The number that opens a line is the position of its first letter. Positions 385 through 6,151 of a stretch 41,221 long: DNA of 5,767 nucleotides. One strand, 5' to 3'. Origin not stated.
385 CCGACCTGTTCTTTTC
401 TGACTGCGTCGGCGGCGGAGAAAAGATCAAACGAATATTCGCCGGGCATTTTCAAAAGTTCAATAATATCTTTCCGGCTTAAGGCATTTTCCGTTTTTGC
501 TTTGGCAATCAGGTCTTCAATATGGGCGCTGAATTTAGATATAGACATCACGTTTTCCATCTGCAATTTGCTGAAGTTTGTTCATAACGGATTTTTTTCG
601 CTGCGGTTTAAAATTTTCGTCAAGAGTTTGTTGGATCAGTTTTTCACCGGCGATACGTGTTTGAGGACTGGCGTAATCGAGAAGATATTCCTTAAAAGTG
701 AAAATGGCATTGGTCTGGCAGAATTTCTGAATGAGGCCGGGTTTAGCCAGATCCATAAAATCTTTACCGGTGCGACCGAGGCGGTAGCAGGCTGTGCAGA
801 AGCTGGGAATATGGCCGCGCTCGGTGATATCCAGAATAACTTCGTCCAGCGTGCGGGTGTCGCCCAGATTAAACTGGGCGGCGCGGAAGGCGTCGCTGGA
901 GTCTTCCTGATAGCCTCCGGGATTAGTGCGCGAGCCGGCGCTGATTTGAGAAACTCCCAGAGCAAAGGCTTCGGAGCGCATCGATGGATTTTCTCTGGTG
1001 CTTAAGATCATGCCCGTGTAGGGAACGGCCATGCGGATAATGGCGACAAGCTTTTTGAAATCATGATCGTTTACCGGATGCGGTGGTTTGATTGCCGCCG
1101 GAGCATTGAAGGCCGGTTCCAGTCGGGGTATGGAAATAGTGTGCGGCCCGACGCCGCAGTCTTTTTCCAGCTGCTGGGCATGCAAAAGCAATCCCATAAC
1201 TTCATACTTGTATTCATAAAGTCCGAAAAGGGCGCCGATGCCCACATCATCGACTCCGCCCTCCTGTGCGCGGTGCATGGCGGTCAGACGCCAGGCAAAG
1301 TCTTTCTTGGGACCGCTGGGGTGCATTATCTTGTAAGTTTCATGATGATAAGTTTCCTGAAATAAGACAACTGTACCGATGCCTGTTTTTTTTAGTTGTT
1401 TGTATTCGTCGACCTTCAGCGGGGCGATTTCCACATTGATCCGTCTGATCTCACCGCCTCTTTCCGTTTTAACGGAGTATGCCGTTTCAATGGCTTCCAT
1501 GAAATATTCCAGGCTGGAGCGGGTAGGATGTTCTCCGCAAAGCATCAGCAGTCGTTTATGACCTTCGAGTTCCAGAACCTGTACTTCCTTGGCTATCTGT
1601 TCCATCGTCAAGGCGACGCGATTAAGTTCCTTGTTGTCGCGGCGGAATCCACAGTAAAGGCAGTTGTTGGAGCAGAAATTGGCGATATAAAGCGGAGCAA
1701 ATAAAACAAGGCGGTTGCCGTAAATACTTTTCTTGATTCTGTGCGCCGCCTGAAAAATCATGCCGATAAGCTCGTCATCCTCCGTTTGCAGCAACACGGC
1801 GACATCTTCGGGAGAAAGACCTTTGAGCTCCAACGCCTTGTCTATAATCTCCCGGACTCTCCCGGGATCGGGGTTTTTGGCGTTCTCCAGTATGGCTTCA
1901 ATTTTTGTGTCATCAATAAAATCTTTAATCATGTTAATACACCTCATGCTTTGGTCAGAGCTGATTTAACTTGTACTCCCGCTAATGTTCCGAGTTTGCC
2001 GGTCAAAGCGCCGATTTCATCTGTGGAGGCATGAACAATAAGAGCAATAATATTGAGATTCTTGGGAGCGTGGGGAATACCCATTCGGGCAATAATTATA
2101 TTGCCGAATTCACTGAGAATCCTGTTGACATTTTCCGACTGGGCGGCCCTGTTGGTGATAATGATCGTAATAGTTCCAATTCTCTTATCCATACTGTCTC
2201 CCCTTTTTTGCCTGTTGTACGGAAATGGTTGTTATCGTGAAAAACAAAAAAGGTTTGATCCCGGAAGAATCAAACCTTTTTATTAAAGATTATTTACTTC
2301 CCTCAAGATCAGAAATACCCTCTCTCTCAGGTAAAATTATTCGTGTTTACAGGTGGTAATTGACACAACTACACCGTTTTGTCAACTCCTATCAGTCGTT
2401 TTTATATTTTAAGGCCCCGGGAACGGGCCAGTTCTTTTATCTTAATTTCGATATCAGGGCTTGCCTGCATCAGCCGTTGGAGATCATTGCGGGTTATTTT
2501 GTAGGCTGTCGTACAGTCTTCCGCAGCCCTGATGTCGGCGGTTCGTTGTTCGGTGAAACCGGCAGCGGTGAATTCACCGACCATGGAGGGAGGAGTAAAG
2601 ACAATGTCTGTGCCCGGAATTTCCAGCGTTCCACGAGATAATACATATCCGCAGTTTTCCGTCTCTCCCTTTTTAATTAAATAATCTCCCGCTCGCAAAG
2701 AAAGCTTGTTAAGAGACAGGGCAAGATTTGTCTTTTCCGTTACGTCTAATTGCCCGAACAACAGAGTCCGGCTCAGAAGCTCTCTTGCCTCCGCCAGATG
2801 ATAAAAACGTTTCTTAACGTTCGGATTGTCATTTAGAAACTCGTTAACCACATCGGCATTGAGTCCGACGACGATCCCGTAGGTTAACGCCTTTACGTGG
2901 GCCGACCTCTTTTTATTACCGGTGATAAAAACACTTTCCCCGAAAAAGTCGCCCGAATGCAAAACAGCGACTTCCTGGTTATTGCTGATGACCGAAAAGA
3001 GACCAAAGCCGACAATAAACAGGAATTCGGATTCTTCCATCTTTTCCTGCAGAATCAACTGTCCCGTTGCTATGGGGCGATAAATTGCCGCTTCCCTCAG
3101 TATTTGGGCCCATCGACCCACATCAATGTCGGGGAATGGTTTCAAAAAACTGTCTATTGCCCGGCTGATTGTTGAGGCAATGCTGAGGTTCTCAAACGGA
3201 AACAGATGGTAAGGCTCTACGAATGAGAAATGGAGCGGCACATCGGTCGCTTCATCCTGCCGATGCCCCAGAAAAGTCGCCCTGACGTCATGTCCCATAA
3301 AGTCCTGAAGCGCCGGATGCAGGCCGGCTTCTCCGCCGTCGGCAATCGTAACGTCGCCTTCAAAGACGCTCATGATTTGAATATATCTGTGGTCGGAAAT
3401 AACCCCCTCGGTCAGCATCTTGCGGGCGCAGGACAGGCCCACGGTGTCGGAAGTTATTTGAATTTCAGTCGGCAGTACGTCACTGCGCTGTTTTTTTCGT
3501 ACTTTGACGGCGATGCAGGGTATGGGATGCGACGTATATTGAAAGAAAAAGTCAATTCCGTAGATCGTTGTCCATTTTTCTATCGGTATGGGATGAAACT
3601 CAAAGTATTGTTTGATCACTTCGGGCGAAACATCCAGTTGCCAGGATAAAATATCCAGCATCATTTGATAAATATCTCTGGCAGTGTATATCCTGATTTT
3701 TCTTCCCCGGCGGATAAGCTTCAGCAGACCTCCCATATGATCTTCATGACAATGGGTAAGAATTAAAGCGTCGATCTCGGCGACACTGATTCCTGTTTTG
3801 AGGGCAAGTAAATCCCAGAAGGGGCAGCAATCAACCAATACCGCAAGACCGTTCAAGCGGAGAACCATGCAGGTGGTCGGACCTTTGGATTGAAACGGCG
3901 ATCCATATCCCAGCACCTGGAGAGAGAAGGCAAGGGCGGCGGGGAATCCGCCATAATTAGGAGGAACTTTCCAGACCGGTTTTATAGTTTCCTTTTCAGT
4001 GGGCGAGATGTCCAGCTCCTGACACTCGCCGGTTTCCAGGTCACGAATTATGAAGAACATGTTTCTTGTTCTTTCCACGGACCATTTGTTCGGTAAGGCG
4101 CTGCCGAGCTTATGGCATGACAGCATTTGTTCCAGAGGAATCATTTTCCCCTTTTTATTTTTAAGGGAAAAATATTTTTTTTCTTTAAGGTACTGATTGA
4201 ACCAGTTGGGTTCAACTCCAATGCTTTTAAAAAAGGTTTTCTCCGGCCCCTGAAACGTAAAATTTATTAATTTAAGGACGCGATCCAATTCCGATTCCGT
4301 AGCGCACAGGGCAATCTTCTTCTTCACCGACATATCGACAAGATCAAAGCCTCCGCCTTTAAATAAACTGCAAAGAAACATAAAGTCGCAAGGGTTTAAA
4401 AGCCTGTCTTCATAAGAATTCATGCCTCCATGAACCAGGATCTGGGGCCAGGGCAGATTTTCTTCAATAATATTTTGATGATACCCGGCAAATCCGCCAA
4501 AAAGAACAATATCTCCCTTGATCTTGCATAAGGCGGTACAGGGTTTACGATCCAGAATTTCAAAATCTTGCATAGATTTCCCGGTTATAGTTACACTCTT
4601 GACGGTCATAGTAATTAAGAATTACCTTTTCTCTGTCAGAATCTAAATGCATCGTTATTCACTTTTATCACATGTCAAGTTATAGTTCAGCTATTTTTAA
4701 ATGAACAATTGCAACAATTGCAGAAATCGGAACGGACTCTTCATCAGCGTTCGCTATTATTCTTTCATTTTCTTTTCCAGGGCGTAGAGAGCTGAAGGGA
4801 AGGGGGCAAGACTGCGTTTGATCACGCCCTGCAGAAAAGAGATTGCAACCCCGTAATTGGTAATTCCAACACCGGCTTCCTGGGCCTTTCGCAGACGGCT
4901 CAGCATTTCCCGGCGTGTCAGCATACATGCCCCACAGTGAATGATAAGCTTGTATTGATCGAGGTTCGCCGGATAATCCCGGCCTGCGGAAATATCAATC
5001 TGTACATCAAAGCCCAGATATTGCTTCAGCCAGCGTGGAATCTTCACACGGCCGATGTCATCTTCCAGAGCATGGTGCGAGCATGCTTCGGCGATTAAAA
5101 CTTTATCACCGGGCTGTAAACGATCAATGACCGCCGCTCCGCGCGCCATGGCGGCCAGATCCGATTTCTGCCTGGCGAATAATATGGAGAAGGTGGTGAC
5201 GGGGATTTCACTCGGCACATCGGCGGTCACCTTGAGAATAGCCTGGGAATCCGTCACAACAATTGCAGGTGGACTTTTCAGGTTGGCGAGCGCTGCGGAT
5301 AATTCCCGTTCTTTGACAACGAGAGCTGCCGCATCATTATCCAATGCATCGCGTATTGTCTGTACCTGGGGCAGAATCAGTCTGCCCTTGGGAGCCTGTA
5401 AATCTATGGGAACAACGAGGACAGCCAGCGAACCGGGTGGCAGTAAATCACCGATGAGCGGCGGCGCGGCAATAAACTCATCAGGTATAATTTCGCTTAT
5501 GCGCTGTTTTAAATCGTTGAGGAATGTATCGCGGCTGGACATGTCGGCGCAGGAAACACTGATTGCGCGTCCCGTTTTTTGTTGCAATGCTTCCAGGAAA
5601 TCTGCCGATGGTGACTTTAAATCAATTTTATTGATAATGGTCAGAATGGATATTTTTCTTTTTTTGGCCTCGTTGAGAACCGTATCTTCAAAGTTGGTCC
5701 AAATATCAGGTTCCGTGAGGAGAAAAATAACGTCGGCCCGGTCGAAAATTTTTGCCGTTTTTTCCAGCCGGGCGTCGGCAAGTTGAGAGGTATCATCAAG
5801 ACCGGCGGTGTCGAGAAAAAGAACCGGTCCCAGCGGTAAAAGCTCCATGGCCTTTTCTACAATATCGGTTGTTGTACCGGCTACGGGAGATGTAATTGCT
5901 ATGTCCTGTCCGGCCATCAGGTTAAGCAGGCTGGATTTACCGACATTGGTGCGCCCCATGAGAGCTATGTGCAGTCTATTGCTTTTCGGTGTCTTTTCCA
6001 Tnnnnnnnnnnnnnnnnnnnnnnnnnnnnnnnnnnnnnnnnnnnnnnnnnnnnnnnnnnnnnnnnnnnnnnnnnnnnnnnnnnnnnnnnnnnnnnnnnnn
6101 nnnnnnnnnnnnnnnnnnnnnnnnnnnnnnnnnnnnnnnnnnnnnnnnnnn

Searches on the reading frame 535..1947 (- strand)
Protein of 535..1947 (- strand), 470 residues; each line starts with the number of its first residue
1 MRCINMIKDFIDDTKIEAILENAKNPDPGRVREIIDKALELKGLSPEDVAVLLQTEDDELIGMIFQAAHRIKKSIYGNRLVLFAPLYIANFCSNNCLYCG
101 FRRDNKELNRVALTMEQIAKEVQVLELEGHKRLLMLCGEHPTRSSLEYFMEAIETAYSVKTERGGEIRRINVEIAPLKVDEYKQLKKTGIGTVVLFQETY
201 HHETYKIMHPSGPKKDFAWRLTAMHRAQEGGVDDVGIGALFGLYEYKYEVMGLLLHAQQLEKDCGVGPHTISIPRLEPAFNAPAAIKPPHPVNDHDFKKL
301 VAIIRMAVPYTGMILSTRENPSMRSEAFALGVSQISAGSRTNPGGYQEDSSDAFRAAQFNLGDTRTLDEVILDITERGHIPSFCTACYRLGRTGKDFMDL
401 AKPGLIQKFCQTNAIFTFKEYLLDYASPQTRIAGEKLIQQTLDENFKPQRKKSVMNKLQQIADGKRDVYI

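Call 71: search_protein_families(library=padloc, alignment_id=A4, max_evalue=0.00001)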
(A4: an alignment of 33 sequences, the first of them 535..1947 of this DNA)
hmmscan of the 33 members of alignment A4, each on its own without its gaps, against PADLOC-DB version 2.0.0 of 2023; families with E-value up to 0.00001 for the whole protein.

A. member 1, window:535-1947:- (470 aa): 0 families

B. families by the number of members that match (of 33 scanned): 11 families
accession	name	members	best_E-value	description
PDLC00731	Effector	1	6.3e-19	TIR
PDLC02371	PycTIR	1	9e-19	-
PDLC00732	Effector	1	1.1e-13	TIR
PDLC00734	PycC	1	1.5e-10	Pycsar cyclase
PDLC04917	PDC-S12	1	1.7e-09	-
PDLC00730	Effector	1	1.1e-08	TIR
PDLC03841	LeoBC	1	2e-07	-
PDLC01086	C3a186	1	3.6e-07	"C-3?,4? desaturase"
PDLC02208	Ppl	1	1.2e-06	-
PDLC04678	PDC-M49A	1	1.9e-06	-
PDLC00833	E1-E2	1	4.6e-06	E1-E2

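Call 72: search_protein_families(library=pfam, alignment_id=A4, max_evalue=0.00001)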
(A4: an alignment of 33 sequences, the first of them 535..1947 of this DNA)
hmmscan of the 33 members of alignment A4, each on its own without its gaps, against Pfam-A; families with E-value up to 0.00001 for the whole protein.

A. member 1, window:535-1947:- (470 aa): 2 families
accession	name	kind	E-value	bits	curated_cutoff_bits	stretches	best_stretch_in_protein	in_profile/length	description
PF06968.18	BATS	-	8.9e-17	61.5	22.2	1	272-378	1-86/88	Biotin and Thiamin Synthesis associated domain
PF04055.27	Radical_SAM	-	6.5e-16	59.4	29.5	1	87-243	2-152/166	Radical SAM superfamily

B. families by the number of members that match (of 33 scanned): 79 families (the first 25 are shown)
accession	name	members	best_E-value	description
PF02518.31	HATPase_c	2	8.4e-16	Histidine kinase-, DNA gyrase B-, and HSP90-like ATPase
PF00037.32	Fer4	2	2.5e-13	4Fe-4S binding domain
PF12838.12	Fer4_7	2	6.1e-12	4Fe-4S dicluster domain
PF01960.23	ArgJ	1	2.5e-144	ArgJ family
PF07517.20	SecA_DEAD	1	1.6e-132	SecA DEAD-like domain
PF02906.19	Fe_hyd_lg_C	1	5.9e-104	Iron only hydrogenase large subunit, C-terminal domain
PF00318.25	Ribosomal_S2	1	1e-99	Ribosomal protein S2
PF05096.18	Glu_cyclase_2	1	2.4e-97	Glutamine cyclotransferase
PF00375.23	SDF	1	4.6e-94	Sodium:dicarboxylate symporter family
PF01255.24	Prenyltransf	1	7.4e-88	Putative undecaprenyl diphosphate synthase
PF21090.3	P-loop_SecA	1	5.6e-80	SecA P-loop domain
PF00206.25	Lyase_1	1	8.3e-79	Lyase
PF07516.18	SecA_SW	1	1.4e-71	SecA Wing and Scaffold domain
PF02163.28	Peptidase_M50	1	5.5e-69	Peptidase family M50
PF01765.24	RRF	1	7.5e-68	Ribosome recycling factor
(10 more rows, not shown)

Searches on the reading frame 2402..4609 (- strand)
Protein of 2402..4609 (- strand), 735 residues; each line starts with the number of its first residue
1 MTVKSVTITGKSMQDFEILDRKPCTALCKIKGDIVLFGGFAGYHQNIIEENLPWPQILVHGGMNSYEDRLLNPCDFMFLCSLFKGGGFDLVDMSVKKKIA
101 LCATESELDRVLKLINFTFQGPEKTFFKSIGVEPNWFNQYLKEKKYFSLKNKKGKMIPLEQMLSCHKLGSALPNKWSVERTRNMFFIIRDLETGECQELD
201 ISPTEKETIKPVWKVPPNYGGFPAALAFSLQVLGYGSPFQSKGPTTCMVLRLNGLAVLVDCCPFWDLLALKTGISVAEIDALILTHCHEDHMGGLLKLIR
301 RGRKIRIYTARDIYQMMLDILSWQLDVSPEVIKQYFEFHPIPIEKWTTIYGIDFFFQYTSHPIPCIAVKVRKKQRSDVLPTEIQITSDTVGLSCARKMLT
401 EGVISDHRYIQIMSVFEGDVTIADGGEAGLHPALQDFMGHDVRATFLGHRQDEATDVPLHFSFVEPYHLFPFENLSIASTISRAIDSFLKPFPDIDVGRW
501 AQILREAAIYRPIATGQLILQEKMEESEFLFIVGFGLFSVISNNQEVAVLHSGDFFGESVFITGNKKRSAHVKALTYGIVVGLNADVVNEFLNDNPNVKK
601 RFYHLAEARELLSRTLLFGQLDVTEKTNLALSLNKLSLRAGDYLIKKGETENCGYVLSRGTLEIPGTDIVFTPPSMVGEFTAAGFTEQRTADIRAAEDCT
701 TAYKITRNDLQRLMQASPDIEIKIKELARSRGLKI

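Call 74: search_protein_families(library=padloc, proteins=[window:2402-4609:-], max_evalue=0.00001)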
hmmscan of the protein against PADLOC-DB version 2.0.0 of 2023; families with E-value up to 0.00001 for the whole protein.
window:2402-4609:- (735 aa): 5 families
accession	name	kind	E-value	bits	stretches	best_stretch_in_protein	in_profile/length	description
PDLC00731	Effector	-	6.3e-19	66.1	2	501-602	33-133/306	TIR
PDLC02371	PycTIR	-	9e-19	65.9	2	611-730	17-136/288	-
PDLC00732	Effector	-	1.1e-13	48.8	1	514-602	43-129/301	TIR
PDLC00734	PycC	-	1.5e-10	38.7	1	477-590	3-118/374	Pycsar cyclase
PDLC00730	Effector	-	1.1e-08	32.7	1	637-731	60-157/299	TIR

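Call 75: search_protein_families(library=pfam, proteins=[window:2402-4609:-], max_evalue=0.00001)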
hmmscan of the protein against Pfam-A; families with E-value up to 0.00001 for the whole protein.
window:2402-4609:- (735 aa): 4 families
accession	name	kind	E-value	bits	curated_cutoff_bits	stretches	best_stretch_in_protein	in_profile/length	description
PF00027.35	cNMP_binding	-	8.5e-22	77.4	27.5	2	513-595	4-89/89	Cyclic nucleotide-binding domain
PF00753.33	Lactamase_B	-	5.2e-13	49.8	22.7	1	243-324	4-89/196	Metallo-beta-lactamase superfamily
PF12706.13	Lactamase_B_2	-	2.3e-07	31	27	1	257-317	3-70/200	Beta-lactamase superfamily domain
PF23023.1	Anti-Pycsar_Apyc1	-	1.6e-06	28.3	50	1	228-299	3-74/250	Anti-Pycsar protein Apyc1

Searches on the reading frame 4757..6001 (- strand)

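Call 74: search_protein_families(library=padloc, proteins=[window:4757-6001:-], max_evalue=0.00001)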
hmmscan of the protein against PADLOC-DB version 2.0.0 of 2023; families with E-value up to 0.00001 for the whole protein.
window:4757-6001:- (414 aa): 1 family
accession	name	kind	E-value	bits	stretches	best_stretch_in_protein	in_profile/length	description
PDLC03841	LeoBC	-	2e-07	28.6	1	8-99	76-161/601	-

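Call 75: search_protein_families(library=pfam, proteins=[window:4757-6001:-], max_evalue=0.00001)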
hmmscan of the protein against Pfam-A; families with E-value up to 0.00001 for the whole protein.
window:4757-6001:- (414 aa): 4 families
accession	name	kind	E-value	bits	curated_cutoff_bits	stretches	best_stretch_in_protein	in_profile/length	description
PF18133.7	HydF_tetramer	-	6.3e-46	155.5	22.6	1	285-400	3-118/118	Hydrogen maturase F tetramerization domain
PF18128.7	HydF_dimer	-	3.9e-38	130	23.4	1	182-279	1-98/99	Hydrogen maturase F dimerization domain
PF01926.29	MMR_HSR1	-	5.5e-19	68.8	21.9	1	11-125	1-113/113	50S ribosome-binding GTPase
PF03193.22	RsgA_GTPase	-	8.9e-08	32.6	30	0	86-168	23-108/174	RsgA GTPase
